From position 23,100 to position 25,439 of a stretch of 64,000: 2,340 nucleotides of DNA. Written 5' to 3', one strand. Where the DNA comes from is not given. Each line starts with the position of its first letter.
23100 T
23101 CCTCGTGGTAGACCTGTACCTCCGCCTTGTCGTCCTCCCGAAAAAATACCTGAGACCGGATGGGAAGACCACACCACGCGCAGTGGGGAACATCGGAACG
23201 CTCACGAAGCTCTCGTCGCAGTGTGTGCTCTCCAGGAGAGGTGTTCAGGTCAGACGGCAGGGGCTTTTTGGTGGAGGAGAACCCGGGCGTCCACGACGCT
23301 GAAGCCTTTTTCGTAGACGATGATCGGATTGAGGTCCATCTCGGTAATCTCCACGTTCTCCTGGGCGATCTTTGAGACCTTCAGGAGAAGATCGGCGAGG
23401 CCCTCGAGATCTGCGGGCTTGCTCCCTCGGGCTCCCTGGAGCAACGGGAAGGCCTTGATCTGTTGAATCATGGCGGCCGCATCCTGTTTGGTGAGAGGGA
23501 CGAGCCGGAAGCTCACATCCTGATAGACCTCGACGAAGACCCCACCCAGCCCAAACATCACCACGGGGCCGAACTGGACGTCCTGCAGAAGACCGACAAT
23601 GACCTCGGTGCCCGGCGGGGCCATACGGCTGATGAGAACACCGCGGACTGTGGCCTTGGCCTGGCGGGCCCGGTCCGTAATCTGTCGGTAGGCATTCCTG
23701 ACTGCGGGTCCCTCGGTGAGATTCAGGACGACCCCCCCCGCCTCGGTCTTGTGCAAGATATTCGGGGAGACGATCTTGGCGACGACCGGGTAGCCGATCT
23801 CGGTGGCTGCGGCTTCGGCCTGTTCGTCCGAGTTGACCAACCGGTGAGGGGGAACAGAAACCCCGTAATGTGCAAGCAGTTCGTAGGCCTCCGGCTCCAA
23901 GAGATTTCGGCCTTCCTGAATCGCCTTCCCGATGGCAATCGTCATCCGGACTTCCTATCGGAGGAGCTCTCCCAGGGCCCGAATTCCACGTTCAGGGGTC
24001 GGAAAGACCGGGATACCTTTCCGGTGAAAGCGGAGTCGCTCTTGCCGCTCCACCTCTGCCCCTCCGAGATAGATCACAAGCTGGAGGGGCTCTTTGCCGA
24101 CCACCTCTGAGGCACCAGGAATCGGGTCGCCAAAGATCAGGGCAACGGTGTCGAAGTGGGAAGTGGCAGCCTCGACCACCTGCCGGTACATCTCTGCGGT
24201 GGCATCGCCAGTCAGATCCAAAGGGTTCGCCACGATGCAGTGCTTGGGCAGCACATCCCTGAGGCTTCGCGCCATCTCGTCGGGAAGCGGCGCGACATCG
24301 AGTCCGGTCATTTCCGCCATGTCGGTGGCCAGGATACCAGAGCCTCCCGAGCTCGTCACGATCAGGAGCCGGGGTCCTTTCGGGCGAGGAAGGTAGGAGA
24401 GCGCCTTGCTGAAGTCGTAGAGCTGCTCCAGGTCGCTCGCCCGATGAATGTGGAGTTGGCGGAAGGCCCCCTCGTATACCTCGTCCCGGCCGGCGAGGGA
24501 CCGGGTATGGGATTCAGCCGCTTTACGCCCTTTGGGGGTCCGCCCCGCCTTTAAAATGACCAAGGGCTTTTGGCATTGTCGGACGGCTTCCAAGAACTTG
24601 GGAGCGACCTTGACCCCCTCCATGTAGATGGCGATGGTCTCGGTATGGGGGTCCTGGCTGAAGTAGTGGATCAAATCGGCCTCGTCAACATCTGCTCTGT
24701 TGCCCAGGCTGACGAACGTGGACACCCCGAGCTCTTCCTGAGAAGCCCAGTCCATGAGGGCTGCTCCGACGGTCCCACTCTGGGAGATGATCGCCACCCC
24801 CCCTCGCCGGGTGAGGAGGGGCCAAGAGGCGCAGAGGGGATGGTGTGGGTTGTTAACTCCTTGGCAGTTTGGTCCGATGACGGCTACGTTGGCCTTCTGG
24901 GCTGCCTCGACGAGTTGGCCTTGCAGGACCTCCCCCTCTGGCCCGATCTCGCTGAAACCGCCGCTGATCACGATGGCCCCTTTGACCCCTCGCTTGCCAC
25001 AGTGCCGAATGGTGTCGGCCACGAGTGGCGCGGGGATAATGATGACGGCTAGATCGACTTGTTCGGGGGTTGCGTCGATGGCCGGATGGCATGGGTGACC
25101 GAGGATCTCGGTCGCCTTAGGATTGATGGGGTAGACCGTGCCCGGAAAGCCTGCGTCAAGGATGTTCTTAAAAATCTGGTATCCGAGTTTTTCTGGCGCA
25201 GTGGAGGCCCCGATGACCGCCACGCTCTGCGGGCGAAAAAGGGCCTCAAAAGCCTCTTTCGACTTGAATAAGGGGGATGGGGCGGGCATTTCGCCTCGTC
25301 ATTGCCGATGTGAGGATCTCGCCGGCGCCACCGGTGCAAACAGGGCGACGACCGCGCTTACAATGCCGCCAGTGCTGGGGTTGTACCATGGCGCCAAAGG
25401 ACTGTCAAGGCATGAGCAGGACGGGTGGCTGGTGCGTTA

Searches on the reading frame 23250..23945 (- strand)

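Call 40: search_protein_families(library=pfam, proteins=[window:23250-23945:-])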
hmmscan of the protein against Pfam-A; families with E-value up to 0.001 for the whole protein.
window:23250-23945:- (231 aa): 2 families
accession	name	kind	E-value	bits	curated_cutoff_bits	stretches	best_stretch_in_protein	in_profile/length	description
PF13549.11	ATP-grasp_5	-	2.3e-80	269.5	27.6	1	8-223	2-220/221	ATP-grasp domain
PF08442.15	ATP-grasp_2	-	6e-05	23.2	29.5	1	14-209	1-201/202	ATP-grasp domain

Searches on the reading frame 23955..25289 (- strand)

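Call 39: search_protein_families(library=pfam, proteins=[window:23955-25289:-])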
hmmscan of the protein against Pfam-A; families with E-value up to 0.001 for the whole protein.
window:23955-25289:- (444 aa): 4 families
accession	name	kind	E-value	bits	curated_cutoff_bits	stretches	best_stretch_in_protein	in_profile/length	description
PF13607.11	Succ_CoA_lig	-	3.3e-50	169.9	27.4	1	162-297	1-138/138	Succinyl-CoA ligase like flavodoxin domain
PF13380.12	CoA_binding_2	-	1.5e-26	93.5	22.8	1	22-147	2-115/116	CoA binding domain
PF02629.25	CoA_binding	-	2.1e-15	57.7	22.3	1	20-109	3-95/97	CoA binding domain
PF19045.5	Ligase_CoA_2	-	3.1e-07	31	23.7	1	309-387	2-80/162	Ligase-CoA domain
